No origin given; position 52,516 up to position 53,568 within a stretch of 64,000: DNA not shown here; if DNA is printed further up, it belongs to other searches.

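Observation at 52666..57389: AT-rich defence island: membrane NERD protein plus Type III restriction-modification (Mod and Res) inserted flush against bcp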

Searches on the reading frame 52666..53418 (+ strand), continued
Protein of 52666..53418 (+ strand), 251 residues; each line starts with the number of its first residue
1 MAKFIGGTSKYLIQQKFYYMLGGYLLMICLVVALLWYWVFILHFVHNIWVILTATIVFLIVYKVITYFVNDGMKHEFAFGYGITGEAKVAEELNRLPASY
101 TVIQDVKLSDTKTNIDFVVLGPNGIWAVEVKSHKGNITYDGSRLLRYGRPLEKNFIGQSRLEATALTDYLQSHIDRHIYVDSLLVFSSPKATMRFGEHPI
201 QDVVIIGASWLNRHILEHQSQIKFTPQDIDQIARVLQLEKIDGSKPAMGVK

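Call 64: search_protein_families(library=pfam, proteins=[L010:12040-15180:+, L004:7078-8367:+, L012:128-2167:+, L012:2176-4710:+, L012:4738-5091:+, L006:1885-2640:+], max_evalue=0.01)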
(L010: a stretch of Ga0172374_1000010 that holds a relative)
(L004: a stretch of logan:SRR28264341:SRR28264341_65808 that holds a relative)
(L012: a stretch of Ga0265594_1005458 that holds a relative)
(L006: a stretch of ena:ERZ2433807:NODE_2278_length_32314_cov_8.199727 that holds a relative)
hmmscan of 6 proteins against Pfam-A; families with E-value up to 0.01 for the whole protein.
L010:12040-15180:+ (1047 aa): 7 families
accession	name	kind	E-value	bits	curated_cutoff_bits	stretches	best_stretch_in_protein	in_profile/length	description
PF07669.17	Eco57I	-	2.1e-29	103.2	25.3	1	499-731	1-148/171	Eco57I restriction-modification methylase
PF02384.22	N6_Mtase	-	9.6e-09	35.4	20.4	0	645-773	119-244/311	N-6 DNA Methylase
PF20473.4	MmeI_Mtase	-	4.4e-08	33.1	27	1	417-523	9-87/259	MmeI, DNA-methyltransferase domain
PF25120.1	DUF7814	-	2.1e-06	28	27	1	242-327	118-216/228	Domain of unknown function (DUF7814)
PF12950.13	TaqI_C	-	0.00044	20.9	26.5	1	899-981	38-117/118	TaqI-like C-terminal specificity domain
PF01170.24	UPF0020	-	0.00097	19.3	22.3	0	429-449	30-51/197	RMKL-like, methyltransferase domain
PF20465.4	MmeI_hel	-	0.0023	19.1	27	0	204-281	7-75/75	MmeI, helicase spacer domain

L004:7078-8367:+ (430 aa): 1 family
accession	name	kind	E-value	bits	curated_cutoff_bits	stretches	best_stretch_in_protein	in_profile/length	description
PF18719.7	ArlS_N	-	4.9e-07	30.5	27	1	186-277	48-138/140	ArlS sensor domain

L012:128-2167:+ (680 aa): 2 families
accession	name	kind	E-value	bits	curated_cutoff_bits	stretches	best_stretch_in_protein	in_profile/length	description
PF01555.25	N6_N4_Mtase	-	4.2e-38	132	26.7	1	108-396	1-220/221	DNA methylase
PF03602.21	Cons_hypoth95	-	1.3e-05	25.4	24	0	357-404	41-89/182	Conserved hypothetical protein 95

L012:2176-4710:+ (845 aa): 4 families
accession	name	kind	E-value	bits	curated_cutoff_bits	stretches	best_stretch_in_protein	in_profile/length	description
PF04851.21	ResIII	-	2.4e-17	63.8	22.5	1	66-238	20-145/164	Type III restriction enzyme, res subunit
PF18766.7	SWI2_SNF2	-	1.7e-10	41.4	26.7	1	98-318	21-220/221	SWI2/SNF2 ATPase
PF00270.35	DEAD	-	1.3e-06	28.7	26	1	89-229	10-140/167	DEAD/DEAH box helicase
PF13401.12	AAA_22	-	0.0017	19.1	27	0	104-251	14-120/130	AAA domain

L012:4738-5091:+ (118 aa): 0 families

L006:1885-2640:+ (252 aa): 1 family
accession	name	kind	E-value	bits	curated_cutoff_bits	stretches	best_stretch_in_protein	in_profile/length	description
PF20582.4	UPF0758_N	-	1.6e-19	70.2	27.1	1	3-67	1-64/77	UPF0758 N-terminal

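Call 73: find_encoding_contigs(protein=P0007, flank=3000, max_places=2)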
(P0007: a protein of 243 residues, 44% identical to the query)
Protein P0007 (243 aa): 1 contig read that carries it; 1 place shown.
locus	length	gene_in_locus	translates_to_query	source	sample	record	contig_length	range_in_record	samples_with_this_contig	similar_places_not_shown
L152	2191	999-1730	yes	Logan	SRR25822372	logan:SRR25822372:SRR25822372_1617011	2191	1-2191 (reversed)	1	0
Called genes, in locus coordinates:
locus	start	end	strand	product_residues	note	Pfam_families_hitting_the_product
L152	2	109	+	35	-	?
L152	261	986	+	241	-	-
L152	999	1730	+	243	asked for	PF08378:NERD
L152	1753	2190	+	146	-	?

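Call 75: search_protein_families(library=pfam, proteins=[L152:261-983:+, L152:1753-2190:+, L009:4770-5327:-, L010:7646-7993:+, L005:5236-5511:+], max_evalue=0.1)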
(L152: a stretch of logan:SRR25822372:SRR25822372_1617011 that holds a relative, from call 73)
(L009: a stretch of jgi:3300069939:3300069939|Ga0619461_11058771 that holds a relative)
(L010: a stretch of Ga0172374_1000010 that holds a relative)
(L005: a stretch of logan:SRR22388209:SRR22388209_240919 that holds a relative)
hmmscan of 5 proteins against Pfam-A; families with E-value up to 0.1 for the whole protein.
L152:261-983:+ (241 aa): 0 families

L152:1753-2190:+ (146 aa): 0 families

L009:4770-5327:- (186 aa): 1 family
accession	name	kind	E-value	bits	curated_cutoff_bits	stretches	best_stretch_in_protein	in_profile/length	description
PF14947.12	HTH_45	-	0.0012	19.3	25.5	1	140-177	36-71/77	Winged helix-turn-helix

L010:7646-7993:+ (116 aa): 0 families

L005:5236-5511:+ (92 aa): 0 families

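Call 76: search_protein_families(library=padloc, proteins=[L010:8753-12040:+, L010:12040-15180:+, L004:2134-4365:+, L004:4370-7057:+, L005:6340-8040:+, L012:128-2167:+, L012:2176-4710:+, L152:1753-2190:+, L152:261-983:+, L004:7078-8367:+], max_evalue=0.001)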
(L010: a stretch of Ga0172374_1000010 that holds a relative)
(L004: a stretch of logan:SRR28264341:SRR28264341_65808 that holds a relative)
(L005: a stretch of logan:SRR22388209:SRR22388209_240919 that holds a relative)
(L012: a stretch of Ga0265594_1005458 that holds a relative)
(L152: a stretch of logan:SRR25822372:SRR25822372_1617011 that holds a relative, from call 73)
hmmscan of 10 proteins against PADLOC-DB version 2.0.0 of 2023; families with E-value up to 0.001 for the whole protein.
L010:8753-12040:+ (1096 aa): 35 families (the best 25 are shown)
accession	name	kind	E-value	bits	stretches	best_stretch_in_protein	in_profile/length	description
PDLC01075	C3a139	-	4.1e-38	129.3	2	362-886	322-791/948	HKD+Snf2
PDLC02621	DrmD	-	2.8e-33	113.2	2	550-824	368-626/1040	DrmD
PDLC02623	DrmD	-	2.4e-26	89.8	2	697-824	509-626/1040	DrmD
PDLC02619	DrmD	-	4.2e-25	86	3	714-871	410-580/872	DrmD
PDLC02840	DpdE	-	9.9e-25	85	2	271-416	162-317/1091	DpdE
PDLC02843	DpdE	-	6.1e-24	82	2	272-416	162-312/1091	DpdE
PDLC02500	BrxHI|BrxHII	-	8.1e-24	82.2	1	697-824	458-576/933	BrxHI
PDLC00659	HmaA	-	8.7e-24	81.4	1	715-852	510-639/1176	SNF2 helicase / DEAD-box helicase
PDLC02193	PLD_Helicase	-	3.1e-22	76.6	1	696-833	667-808/905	-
PDLC02572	DrmA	-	1.7e-20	70.7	1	576-824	390-624/1043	DrmA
PDLC02707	PbeA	-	1.6e-19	68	2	9-341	15-329/672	PbeA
PDLC02504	BrxHI|BrxHII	-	9.1e-19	64.9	2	678-822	443-582/971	BrxHII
PDLC02632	DrmD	-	1e-16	58.6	1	557-824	375-627/662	DrmD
PDLC02620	DrmD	-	2.3e-15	53.6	1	704-848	474-601/1060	DrmD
PDLC02704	PbeA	-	3.3e-15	53.6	1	11-344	16-337/682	PbeA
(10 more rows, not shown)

L010:12040-15180:+ (1047 aa): 48 families (the best 25 are shown)
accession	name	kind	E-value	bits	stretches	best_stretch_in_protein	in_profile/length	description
PDLC03601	REase_MTase_IIG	-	1.2e-78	263.1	2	160-450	203-482/1110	Type IIG restriction enzyme-methyltransferase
PDLC03596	REase_MTase_IIG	-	4e-64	215.2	3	424-763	537-820/1148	Type IIG restriction enzyme-methyltransferase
PDLC03612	REase_MTase_IIG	-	4.3e-55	185.5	3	246-610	321-709/1247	Type IIG restriction enzyme-methyltransferase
PDLC03628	REase_MTase_IIG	-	7.3e-30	101.8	2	427-717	493-805/1100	Type IIG restriction enzyme-methyltransferase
PDLC03604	REase_MTase_IIG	-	2.5e-29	99.9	2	414-557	375-505/1011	Type IIG restriction enzyme-methyltransferase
PDLC03609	REase_MTase_IIG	-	3.1e-23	79.5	2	636-766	540-667/1066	Type IIG restriction enzyme-methyltransferase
PDLC02521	PglX|PglXI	-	1.7e-20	70.7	2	650-758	478-584/1174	PglX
PDLC03335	MTase_II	-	2.1e-19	67.6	1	646-812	188-354/607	Type II methyltransferase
PDLC03629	REase_MTase_IIG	-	4.8e-19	65.7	2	331-556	337-536/1182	Type IIG restriction enzyme-methyltransferase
PDLC02643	DrmMI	-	9e-16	54.9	2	360-573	550-736/1347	DrmMI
PDLC03348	MTase_II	-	7.3e-15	52.5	2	939-1044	619-708/727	Type II methyltransferase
PDLC02525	PglX|PglXI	-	1.7e-14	51.4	2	650-735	452-531/607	PglX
PDLC02638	DrmMI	-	2.4e-14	50.4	2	360-595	549-759/935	DrmMI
PDLC03248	MTase_II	-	2.6e-14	50.9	1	608-806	45-240/521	Type II methyltransferase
PDLC03598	REase_MTase_IIG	-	3.7e-14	49.6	2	171-286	161-268/912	Type IIG restriction enzyme-methyltransferase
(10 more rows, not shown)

L004:2134-4365:+ (744 aa): 52 families (the best 25 are shown)
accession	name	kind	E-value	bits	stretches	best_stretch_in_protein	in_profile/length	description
PDLC03633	MTase_III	-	5.3e-106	353.7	2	37-608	21-544/616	Type III methyltransferase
PDLC03354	MTase_II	-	4e-62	208.6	2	66-274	48-236/425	Type II methyltransferase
PDLC03636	MTase_III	-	1.2e-44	151.1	3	325-398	327-399/575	Type III methyltransferase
PDLC03339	MTase_II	-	9.4e-42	141.2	1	117-404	23-272/399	Type II methyltransferase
PDLC03644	MTase_III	-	3.3e-41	139.6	2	64-279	16-220/542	Type III methyltransferase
PDLC03638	MTase_III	-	3.6e-41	139.3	1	155-394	422-668/816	Type III methyltransferase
PDLC03635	MTase_III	-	1.2e-38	131.3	2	87-289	218-393/708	Type III methyltransferase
PDLC03300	MTase_II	-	3.2e-33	113.1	2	330-404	203-277/302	Type II methyltransferase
PDLC03634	MTase_III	-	5.8e-30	102.7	2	87-294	94-300/621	Type III methyltransferase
PDLC03632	MTase_III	-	3.1e-29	99.7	2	85-256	160-328/983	Type III methyltransferase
PDLC03371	MTase_II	-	2e-27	94.4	1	117-407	30-256/260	Type II methyltransferase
PDLC03299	MTase_II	-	2.5e-26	90.9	2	328-405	182-259/296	Type II methyltransferase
PDLC03637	MTase_III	-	1.2e-22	78.3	1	111-286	138-304/513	Type III methyltransferase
PDLC03641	MTase_III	-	1.2e-21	74.9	2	88-296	105-309/657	Type III methyltransferase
PDLC03238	MTase_II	-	2.4e-18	64.4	1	314-455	278-418/428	Type II methyltransferase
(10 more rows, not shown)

L004:4370-7057:+ (896 aa): 3 families
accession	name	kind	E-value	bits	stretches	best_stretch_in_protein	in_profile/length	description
PDLC03648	REase_III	-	1.7e-18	64.1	1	283-536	128-364/871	Type III restriction enzyme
PDLC03647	REase_III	-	1.4e-10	38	1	457-526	483-550/989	Type III restriction enzyme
PDLC03659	mREase_IV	-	0.00041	16.3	1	477-527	506-554/945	Type IV methyl-directed restriction enzyme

L005:6340-8040:+ (567 aa): 42 families (the best 25 are shown)
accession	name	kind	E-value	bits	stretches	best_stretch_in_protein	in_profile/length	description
PDLC03644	MTase_III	-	7.7e-100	333.2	1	59-453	16-420/542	Type III methyltransferase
PDLC03634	MTase_III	-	2.9e-99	331.7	1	73-417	84-448/621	Type III methyltransferase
PDLC03642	MTase_III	-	9.7e-92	306.3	1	5-517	22-486/528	Type III methyltransferase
PDLC03641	MTase_III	-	2.7e-89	298.5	1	77-416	98-449/657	Type III methyltransferase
PDLC03640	MTase_III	-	4.5e-76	254.6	2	262-447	275-463/654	Type III methyltransferase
PDLC03637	MTase_III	-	1.1e-75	253.3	1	77-416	115-456/513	Type III methyltransferase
PDLC03639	MTase_III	-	1.2e-73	246.5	2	69-295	74-290/639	Type III methyltransferase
PDLC03636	MTase_III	-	7.9e-58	194.6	1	78-433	41-411/575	Type III methyltransferase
PDLC03638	MTase_III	-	1.6e-49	166.9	1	85-438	382-688/816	Type III methyltransferase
PDLC03635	MTase_III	-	4.5e-47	159.2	1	81-447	216-592/708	Type III methyltransferase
PDLC03643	MTase_III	-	1e-45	154.7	1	148-415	1-268/465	Type III methyltransferase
PDLC03645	MTase_III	-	3.3e-43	145.8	2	79-189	135-242/709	Type III methyltransferase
PDLC03646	MTase_III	-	9.1e-42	140.9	1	67-432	455-841/1057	Type III methyltransferase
PDLC03278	MTase_II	-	1.3e-38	131.5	2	95-228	10-128/390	Type II methyltransferase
PDLC03354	MTase_II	-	1.8e-37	127.3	1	72-401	48-364/425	Type II methyltransferase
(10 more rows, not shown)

L012:128-2167:+ (680 aa): 49 families (the best 25 are shown)
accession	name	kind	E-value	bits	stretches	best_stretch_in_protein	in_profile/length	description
PDLC03354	MTase_II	-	1e-70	236.9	1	37-406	24-389/425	Type II methyltransferase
PDLC03638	MTase_III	-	1.5e-57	193.5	1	72-442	377-717/816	Type III methyltransferase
PDLC03636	MTase_III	-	5.5e-49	165.4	2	35-224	4-179/575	Type III methyltransferase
PDLC03644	MTase_III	-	7.2e-39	131.9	2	48-309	9-277/542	Type III methyltransferase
PDLC03633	MTase_III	-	1.3e-38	131.1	2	317-458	272-413/616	Type III methyltransferase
PDLC03300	MTase_II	-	9.1e-38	128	2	140-233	85-178/302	Type II methyltransferase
PDLC03635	MTase_III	-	1.3e-35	121.3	2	70-274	213-407/708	Type III methyltransferase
PDLC03634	MTase_III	-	5.4e-34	116.1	2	147-374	179-426/621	Type III methyltransferase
PDLC03339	MTase_II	-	2.2e-28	97.1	2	105-225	20-143/399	Type II methyltransferase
PDLC03371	MTase_II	-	5.4e-27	92.9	1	108-405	30-258/260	Type II methyltransferase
PDLC03299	MTase_II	-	3e-24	84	2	333-408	191-265/296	Type II methyltransferase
PDLC03641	MTase_III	-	9.7e-22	75.3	2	145-378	188-431/657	Type III methyltransferase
PDLC03632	MTase_III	-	1.1e-21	74.6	2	140-234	241-334/983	Type III methyltransferase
PDLC03642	MTase_III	-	5.7e-18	62.9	1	35-196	41-194/528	Type III methyltransferase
PDLC03216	MTase_II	-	6.4e-17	59.6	1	338-407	194-263/364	Type II methyltransferase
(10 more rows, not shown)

L012:2176-4710:+ (845 aa): 3 families
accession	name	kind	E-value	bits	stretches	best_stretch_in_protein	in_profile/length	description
PDLC03648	REase_III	-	2.3e-15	53.8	1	186-464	113-383/871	Type III restriction enzyme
PDLC03647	REase_III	-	1.2e-08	31.6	1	387-436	504-551/989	Type III restriction enzyme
PDLC02707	PbeA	-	1.4e-08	31.8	1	93-344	266-518/672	PbeA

L152:1753-2190:+ (146 aa): 1 family
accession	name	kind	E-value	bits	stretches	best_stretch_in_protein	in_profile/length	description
PDLC03488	REase_II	-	3.3e-13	47.3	1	17-142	21-149/430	Type II restriction enzyme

L152:261-983:+ (241 aa): 0 families

L004:7078-8367:+ (430 aa): 0 families

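Call 78: find_encoding_contigs(protein=P0254, flank=8000, max_places=2)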
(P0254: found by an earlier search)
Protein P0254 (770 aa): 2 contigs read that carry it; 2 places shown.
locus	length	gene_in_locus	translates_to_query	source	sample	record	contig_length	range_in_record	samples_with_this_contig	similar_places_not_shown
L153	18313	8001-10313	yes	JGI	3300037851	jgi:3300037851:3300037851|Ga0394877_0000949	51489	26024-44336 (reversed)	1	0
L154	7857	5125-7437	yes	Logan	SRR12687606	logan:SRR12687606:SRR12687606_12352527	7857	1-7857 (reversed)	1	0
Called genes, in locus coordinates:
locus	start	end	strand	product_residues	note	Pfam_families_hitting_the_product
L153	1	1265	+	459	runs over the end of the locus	PF02874:ATP-synt_ab_N, PF00006:ATP-synt_ab, PF22919:ATP-synt_VA_C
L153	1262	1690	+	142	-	PF02823:ATP-synt_DE_N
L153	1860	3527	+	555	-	PF06418:CTP_synth_N, PF00117:GATase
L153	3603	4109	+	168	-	PF06897:DUF1269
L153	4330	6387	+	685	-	-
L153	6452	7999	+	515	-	PF01555:N6_N4_Mtase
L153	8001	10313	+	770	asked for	PF04851:ResIII, PF00270:DEAD (faint)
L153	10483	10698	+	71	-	-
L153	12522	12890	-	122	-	PF08378:NERD, PF02021:UPF0102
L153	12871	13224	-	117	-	PF01245:Ribosomal_L19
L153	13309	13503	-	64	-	-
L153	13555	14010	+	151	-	PF23477:zf_Tbcl_2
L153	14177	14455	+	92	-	PF01541:GIY-YIG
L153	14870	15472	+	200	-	PF05375:Pacifastin_I (faint), PF00093:VWC (faint), PF23334:VWC2L_2nd (faint)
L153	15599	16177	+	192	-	PF12705:PDDEXK_1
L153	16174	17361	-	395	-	PF01702:TGT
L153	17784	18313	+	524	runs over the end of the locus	-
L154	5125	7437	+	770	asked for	PF04851:ResIII, PF00270:DEAD (faint)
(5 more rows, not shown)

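Call 81: search_protein_families(library=pfam, proteins=[L153:4330-6384:+], max_evalue=10)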
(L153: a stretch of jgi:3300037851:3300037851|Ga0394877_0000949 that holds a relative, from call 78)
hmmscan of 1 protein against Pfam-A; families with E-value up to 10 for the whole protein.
L153:4330-6384:+ (685 aa): 3 families
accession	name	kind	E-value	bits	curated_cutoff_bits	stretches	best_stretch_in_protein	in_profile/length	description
PF08378.17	NERD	-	0.0002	22.3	22.1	1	299-390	4-93/111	Nuclease-related domain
PF09002.17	Card1_endonuc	-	0.077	13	26.4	1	319-360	32-74/136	Card1-like, endonuclease domain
PF10256.14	Erf4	-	0.078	13.4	29.3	1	416-483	29-96/116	Golgin subfamily A member 7/ERF4 family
